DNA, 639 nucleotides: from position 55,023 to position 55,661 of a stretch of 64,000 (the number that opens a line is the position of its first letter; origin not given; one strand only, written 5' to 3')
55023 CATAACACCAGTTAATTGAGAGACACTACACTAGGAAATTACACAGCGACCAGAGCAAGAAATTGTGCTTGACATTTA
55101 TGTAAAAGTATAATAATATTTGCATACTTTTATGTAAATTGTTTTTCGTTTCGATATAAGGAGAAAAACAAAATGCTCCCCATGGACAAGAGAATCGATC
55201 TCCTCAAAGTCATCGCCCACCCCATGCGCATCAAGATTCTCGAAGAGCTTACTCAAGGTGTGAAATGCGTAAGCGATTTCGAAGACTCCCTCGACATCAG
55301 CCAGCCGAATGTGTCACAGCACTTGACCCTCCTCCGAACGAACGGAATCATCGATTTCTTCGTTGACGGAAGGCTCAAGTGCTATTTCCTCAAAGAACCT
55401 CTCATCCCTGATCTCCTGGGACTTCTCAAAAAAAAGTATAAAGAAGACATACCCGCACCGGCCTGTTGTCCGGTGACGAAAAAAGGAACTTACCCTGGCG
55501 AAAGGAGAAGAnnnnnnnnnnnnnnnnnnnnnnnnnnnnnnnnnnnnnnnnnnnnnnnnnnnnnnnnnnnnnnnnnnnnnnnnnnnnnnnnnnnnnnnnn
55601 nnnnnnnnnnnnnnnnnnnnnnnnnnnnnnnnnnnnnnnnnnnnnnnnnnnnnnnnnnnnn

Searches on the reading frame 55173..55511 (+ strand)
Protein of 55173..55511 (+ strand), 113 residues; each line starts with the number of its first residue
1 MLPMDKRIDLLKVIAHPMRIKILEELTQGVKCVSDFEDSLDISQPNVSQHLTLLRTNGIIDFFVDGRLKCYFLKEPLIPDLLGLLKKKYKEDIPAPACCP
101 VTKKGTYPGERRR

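Call 8: search_protein_families(library=pfam, max_evalue=1, proteins=[window:55173-55511:+])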
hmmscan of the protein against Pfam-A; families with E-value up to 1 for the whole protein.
seq(113 aa): 7 families
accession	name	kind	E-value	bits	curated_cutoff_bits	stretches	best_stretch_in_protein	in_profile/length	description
PF01022.26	HTH_5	-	4.6e-11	42.9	22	1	17-60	2-45/47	Bacterial regulatory protein, arsR family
PF12840.13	HTH_20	-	1.1e-06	28.9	27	1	14-60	1-48/51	Helix-turn-helix domain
PF25212.1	HVO_A0114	-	0.0062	16.7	27.6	1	14-70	19-76/84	HVO_A0114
PF01638.23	HxlR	-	0.017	15.4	20.8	1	20-61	8-50/91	HxlR-like helix-turn-helix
PF24034.1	DUF7343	-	0.035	14.4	27.6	1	37-67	25-55/62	Domain of unknown function (DUF7343)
PF12802.13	MarR_2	-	0.11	13.1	27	1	33-61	23-51/61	MarR family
PF25213.1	HVO_A0261_N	-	0.16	12.3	35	1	14-60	8-54/86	HVO_A0261 N-terminal domain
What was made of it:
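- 55173..55514 (+): ArsR/SmtB-family regulator (113 aa) immediately upstream. It has Cys32 and a C-terminal vicinal Cys-Cys (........). Pfam HTH_5 at 4.6e-11 (call 8).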

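Call 16: search_protein_families(library=ncbifam, max_evalue=0.01, proteins=[window:55173-55511:+])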
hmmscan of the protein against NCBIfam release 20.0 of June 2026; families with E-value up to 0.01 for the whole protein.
window:55173-55511:+ (113 aa): 11 families
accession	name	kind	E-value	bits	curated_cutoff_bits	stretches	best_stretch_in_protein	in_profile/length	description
NF033788.1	HTH_metalloreg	subfamily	4.2e-19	68.1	55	1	9-81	3-76/77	metalloregulator ArsR/SmtB family transcription factor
NF040642.1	sulf_sens_BigR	equivalog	2e-13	50.2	155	1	9-81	12-84/95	sulfite-sensing transcriptional repressor BigR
NF033789.1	repress_SdpR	subfamily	8.7e-10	38.4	100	1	11-85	2-76/79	autorepressor SdpR family transcription factor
NF047906.1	CdPbTransRegCmtR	equivalog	1.6e-09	37.6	150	1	10-78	14-82/104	Cd(II)/Pb(II)-sensing metalloregulatory transcriptional regulator CmtR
NF052532.1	TransRegPagRBaca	equivalog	2.7e-09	37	170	1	5-85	15-95/99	transcriptional repressor PagR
NF007528.0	PRK10141.1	subfamily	1.7e-07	31.1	97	1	7-73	6-73/117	metalloregulator ArsR/SmtB family transcription factor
NF045707.1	Dbac_1936_reg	equivalog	2.5e-07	30.6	115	1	10-86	10-86/99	ArsR/SmtB-type metalloregulator TsoR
NF053755.1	MsvR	equivalog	1.5e-06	28.1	220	1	11-80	7-79/236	transcriptional factor MsvR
NF041413.1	ArsR_Rv2640c_fam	equivalog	2.8e-06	27.7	155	1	11-61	36-89/118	Rv2640c family ArsR-like transcriptional regulator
NF053602.1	Phr_regulator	exception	0.002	17.7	320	1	10-63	5-58/191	heat shock transcription regulator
TIGR01884.1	cas_HTH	subfamily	0.0039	16.6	60.2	1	19-74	144-199/202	CRISPR-associated CARF protein Csa3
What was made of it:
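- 55173..55514 (+): NCBIfam HTH_metalloreg at 68 bits (passes), with BigR at 50 bits and TsoR at 31 bits, both below cutoff (call 16).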
